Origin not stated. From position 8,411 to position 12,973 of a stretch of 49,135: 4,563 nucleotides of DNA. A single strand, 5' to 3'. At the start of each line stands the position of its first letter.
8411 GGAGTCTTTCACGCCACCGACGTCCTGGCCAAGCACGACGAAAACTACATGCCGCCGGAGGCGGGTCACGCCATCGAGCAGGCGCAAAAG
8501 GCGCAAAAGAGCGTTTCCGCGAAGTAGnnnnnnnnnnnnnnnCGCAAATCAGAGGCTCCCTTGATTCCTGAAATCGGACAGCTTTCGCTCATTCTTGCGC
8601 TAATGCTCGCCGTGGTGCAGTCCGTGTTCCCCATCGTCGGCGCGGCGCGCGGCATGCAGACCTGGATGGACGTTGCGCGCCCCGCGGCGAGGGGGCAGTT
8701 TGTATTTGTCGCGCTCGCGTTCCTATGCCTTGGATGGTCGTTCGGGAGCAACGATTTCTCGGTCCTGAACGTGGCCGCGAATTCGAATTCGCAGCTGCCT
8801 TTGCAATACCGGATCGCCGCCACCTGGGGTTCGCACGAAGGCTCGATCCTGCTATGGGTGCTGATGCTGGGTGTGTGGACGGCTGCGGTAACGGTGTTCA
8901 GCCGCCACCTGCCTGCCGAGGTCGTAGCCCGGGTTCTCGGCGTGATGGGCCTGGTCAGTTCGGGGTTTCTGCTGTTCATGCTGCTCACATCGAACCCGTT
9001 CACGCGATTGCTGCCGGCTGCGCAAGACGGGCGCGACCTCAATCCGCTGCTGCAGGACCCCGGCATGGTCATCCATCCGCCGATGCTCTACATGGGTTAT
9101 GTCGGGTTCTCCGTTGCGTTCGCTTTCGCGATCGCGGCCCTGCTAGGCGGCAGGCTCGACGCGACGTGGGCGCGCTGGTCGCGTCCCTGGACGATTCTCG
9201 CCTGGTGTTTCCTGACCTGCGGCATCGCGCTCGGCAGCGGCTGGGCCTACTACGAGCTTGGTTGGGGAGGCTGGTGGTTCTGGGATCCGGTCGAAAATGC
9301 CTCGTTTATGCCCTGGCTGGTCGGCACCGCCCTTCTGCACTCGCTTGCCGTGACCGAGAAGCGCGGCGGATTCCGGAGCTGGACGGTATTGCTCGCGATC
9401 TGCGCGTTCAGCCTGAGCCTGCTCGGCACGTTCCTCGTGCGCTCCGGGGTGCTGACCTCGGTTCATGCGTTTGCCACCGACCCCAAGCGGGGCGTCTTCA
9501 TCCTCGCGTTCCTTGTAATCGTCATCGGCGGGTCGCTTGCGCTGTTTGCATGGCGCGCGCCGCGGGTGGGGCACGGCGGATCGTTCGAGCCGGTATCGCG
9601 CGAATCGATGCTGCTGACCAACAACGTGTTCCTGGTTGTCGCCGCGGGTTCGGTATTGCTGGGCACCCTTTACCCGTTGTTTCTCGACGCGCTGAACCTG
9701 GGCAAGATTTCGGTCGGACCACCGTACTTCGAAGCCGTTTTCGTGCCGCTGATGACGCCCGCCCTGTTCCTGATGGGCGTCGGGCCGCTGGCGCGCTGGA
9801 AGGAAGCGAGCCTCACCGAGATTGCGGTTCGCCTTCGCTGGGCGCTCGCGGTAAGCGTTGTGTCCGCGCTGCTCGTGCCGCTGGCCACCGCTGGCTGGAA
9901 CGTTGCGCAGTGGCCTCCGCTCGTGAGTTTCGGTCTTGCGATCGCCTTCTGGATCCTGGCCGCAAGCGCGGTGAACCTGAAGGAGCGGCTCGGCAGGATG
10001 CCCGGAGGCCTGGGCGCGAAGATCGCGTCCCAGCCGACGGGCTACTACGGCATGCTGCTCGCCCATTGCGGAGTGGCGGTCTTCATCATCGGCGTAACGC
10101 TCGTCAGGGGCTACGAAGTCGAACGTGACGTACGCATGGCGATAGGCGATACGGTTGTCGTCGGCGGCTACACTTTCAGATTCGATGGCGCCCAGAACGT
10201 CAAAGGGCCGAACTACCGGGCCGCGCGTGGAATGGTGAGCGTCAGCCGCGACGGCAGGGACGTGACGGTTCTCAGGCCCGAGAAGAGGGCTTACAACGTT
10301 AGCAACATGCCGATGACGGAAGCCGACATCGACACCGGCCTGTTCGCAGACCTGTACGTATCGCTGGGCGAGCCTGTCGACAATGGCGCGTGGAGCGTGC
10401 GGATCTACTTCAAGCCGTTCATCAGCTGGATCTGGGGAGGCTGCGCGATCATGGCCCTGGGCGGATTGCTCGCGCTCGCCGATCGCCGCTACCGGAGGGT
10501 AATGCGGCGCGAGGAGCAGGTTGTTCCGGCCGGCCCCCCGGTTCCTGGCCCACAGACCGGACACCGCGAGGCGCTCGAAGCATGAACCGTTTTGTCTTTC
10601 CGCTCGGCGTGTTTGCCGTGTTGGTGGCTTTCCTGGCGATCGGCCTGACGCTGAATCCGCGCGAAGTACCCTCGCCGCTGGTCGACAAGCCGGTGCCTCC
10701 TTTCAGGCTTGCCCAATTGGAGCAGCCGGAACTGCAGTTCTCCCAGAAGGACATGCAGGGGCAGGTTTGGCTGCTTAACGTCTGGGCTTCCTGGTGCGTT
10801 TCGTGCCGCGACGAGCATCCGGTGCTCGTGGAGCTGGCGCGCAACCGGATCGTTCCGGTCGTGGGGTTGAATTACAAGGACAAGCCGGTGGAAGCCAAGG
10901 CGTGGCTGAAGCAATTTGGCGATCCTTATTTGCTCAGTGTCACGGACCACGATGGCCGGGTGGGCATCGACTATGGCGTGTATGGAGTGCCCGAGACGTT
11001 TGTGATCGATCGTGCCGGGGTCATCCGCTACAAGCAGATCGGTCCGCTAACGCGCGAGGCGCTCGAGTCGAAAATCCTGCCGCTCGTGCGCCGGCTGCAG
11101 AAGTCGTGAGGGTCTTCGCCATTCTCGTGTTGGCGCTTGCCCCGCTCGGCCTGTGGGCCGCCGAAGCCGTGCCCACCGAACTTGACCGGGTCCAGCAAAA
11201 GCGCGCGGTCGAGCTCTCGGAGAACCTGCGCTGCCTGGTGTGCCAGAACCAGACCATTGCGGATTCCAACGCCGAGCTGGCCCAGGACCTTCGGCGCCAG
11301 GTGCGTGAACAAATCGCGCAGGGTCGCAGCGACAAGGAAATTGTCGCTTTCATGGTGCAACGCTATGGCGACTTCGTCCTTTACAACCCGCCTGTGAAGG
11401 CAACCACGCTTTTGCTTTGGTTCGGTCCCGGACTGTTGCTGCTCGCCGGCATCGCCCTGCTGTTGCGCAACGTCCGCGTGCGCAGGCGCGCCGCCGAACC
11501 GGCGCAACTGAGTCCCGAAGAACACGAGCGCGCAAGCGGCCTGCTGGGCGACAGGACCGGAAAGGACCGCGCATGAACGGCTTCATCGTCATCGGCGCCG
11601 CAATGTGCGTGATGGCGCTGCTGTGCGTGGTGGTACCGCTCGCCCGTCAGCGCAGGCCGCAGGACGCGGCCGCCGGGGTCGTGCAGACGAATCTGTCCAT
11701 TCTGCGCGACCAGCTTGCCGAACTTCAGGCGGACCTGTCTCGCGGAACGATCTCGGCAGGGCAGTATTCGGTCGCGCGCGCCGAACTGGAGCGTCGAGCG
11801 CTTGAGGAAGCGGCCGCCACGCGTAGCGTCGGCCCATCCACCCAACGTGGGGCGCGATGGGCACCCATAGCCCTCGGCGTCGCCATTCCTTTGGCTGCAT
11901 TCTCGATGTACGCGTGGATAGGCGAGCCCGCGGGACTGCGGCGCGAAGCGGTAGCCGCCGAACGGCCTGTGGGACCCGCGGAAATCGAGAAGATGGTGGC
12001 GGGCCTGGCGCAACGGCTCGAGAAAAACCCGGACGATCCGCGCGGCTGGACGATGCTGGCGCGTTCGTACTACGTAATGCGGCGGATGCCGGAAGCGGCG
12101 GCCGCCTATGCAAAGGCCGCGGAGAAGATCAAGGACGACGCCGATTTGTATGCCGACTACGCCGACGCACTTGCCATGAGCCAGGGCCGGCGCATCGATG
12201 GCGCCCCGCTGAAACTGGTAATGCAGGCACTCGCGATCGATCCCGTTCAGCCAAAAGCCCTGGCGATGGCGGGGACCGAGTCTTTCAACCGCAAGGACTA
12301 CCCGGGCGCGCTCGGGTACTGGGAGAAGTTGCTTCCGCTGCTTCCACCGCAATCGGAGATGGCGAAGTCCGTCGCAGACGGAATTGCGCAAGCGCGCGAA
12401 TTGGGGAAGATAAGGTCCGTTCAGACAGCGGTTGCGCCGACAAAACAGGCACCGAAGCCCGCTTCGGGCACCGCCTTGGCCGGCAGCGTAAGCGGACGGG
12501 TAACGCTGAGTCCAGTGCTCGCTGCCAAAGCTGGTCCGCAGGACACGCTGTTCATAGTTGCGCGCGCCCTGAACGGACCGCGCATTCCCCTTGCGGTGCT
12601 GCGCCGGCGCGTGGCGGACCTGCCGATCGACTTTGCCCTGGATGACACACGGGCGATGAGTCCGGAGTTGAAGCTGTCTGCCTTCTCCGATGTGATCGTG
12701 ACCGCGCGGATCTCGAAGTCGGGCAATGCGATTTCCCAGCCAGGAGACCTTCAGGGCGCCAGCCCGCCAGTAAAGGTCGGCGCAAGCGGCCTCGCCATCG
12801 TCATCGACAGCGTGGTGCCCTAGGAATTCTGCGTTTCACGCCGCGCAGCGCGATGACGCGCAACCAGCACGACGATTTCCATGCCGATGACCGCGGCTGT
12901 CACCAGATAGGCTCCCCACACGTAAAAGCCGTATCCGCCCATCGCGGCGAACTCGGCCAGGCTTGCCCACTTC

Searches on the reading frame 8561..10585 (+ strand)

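Call 12: search_protein_families(library=pfam, proteins=[window:8561-10585:+], max_evalue=0.001)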
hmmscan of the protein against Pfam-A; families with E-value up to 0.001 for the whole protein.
window:8561-10585:+ (674 aa): 2 families
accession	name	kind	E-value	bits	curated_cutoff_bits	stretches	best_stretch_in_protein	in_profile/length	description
PF16327.10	CcmF_C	-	1.5e-134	448.7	28.7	1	315-642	1-323/323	Cytochrome c-type biogenesis protein CcmF C-terminal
PF01578.25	Cytochrom_C_asm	-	3.6e-54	184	29.9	1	89-295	1-206/212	Cytochrome C assembly protein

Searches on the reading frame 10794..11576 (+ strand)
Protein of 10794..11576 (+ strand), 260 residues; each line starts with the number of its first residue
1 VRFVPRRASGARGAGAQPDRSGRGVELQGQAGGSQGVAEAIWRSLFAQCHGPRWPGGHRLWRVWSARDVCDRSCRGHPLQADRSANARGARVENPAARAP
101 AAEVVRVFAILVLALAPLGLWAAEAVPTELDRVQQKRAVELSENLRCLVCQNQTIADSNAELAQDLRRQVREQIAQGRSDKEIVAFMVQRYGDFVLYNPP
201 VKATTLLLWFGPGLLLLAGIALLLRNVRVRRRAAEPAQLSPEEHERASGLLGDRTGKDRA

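Call 12: search_protein_families(library=pfam, proteins=[window:10794-11576:+], max_evalue=0.001)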
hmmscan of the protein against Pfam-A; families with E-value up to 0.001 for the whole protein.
window:10794-11576:+ (260 aa): 1 family
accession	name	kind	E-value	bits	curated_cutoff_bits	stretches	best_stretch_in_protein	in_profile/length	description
PF03918.19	CcmH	-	5.4e-51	172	25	1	111-251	2-143/143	Cytochrome C biogenesis protein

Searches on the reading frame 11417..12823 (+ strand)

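Call 12: search_protein_families(library=pfam, proteins=[window:11417-12823:+], max_evalue=0.001)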
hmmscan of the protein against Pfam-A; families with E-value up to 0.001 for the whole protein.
window:11417-12823:+ (468 aa): 4 families
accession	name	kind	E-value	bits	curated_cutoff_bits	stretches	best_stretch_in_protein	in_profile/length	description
PF23892.1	Ig_CycH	-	1.2e-33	115.5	27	1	360-464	3-108/108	Cytochrome c-type biogenesis protein H Ig-like domain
PF23914.1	TPR_CcmH_CycH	-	5e-24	85.4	42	1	181-315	23-157/158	Cytochrome c-type biogenesis protein H TPR domain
PF13431.12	TPR_17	-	2.9e-05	24.5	24.4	0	201-219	6-24/34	Tetratricopeptide repeat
PF07719.23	TPR_2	-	0.00011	22.4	27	0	209-237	2-30/34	Tetratricopeptide repeat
